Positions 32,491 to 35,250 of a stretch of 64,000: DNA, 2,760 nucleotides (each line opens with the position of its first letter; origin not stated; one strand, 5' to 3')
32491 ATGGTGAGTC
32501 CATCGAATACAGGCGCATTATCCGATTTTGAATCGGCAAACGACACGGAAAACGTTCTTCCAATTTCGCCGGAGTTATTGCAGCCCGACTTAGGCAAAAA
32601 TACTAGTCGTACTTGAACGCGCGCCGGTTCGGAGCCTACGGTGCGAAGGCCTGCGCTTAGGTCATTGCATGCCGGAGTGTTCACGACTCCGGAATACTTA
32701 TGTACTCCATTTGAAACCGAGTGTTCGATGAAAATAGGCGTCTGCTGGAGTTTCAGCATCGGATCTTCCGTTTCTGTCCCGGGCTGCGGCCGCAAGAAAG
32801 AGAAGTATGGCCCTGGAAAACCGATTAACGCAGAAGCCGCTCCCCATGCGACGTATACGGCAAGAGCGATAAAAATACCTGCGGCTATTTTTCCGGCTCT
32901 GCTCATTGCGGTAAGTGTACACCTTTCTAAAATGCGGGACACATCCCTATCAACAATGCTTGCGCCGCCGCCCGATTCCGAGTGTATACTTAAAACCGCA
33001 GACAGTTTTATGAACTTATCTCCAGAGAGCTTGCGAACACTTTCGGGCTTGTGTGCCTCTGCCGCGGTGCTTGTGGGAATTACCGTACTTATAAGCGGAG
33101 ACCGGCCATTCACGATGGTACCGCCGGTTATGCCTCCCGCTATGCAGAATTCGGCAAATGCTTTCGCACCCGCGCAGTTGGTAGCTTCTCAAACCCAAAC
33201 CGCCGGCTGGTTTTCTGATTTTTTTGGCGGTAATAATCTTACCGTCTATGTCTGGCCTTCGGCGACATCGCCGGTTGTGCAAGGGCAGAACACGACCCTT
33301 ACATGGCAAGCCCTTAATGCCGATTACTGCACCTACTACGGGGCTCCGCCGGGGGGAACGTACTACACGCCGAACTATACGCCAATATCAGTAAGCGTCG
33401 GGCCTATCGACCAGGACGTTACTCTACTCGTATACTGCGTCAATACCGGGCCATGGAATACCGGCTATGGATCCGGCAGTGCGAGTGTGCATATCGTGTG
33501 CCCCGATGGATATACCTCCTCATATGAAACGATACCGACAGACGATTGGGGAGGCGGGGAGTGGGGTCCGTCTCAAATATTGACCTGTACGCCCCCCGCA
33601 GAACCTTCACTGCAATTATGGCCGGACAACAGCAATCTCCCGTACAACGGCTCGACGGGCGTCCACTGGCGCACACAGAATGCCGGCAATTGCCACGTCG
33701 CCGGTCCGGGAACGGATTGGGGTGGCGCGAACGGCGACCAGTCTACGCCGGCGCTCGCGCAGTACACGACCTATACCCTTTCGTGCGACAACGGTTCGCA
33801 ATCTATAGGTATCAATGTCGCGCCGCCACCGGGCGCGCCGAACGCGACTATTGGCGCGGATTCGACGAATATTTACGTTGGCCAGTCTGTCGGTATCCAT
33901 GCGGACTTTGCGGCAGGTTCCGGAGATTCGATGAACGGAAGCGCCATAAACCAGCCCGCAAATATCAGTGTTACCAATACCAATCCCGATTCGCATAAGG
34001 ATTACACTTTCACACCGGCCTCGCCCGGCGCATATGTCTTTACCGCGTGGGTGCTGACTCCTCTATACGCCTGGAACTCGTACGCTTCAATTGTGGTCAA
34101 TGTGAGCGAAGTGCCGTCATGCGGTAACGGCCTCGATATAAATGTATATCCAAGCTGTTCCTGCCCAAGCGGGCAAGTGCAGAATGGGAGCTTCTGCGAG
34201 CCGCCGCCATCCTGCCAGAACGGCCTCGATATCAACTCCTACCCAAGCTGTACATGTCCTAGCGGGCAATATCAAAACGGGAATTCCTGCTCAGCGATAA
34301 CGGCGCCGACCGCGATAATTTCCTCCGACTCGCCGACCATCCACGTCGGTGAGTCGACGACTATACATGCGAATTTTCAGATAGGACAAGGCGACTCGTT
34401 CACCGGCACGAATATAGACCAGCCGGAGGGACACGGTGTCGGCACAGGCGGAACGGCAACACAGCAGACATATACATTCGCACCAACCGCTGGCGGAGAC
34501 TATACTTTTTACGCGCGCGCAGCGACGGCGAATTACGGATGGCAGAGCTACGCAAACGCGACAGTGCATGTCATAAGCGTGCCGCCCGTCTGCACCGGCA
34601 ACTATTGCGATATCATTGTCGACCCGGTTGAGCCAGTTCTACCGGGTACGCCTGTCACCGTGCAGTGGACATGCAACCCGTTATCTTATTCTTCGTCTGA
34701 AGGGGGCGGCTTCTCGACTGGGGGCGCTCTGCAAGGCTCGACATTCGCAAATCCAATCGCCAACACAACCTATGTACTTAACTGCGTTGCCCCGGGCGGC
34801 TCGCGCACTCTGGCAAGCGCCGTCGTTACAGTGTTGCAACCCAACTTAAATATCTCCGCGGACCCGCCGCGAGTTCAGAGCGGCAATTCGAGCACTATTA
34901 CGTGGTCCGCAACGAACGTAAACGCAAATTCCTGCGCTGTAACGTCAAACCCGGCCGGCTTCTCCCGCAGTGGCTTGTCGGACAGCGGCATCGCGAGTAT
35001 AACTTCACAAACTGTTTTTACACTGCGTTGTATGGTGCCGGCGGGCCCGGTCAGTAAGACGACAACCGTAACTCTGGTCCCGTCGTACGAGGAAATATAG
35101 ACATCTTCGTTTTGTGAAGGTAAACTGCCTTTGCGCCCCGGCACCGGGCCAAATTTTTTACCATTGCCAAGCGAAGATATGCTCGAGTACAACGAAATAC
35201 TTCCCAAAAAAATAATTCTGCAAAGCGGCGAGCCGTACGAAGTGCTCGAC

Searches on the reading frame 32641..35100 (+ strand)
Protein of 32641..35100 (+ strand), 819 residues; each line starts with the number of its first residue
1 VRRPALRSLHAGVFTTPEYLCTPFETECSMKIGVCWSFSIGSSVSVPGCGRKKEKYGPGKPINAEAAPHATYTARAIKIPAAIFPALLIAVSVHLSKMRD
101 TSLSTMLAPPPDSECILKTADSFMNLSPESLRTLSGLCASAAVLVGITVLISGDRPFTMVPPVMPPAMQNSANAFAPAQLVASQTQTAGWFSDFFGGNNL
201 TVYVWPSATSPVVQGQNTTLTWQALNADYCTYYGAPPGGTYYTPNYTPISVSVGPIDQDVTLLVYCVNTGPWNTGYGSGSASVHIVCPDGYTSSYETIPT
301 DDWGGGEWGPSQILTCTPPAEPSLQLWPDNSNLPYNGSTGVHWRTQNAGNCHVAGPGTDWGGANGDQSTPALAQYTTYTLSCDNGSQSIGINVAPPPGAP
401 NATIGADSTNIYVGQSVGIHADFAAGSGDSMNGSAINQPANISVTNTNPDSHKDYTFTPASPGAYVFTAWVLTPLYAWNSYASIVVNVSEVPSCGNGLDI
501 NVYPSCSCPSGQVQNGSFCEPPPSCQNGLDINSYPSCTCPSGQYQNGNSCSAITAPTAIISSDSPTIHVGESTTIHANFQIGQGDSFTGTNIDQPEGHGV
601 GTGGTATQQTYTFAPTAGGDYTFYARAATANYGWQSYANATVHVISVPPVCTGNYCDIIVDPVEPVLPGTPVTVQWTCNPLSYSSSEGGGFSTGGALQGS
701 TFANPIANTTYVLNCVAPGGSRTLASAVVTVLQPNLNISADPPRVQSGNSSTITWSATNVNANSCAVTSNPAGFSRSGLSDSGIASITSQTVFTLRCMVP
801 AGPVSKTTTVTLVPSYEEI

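Call 73: search_protein_families(library=pfam, proteins=[window:32641-35100:+], max_evalue=0.00001)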
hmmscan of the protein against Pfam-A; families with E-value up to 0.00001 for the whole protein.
window:32641-35100:+ (819 aa): 1 family
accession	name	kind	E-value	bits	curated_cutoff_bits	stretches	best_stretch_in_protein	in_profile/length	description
PF07495.19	Y_Y_Y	-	9.3e-08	32.3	26.6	0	608-645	27-63/65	Y_Y_Y domain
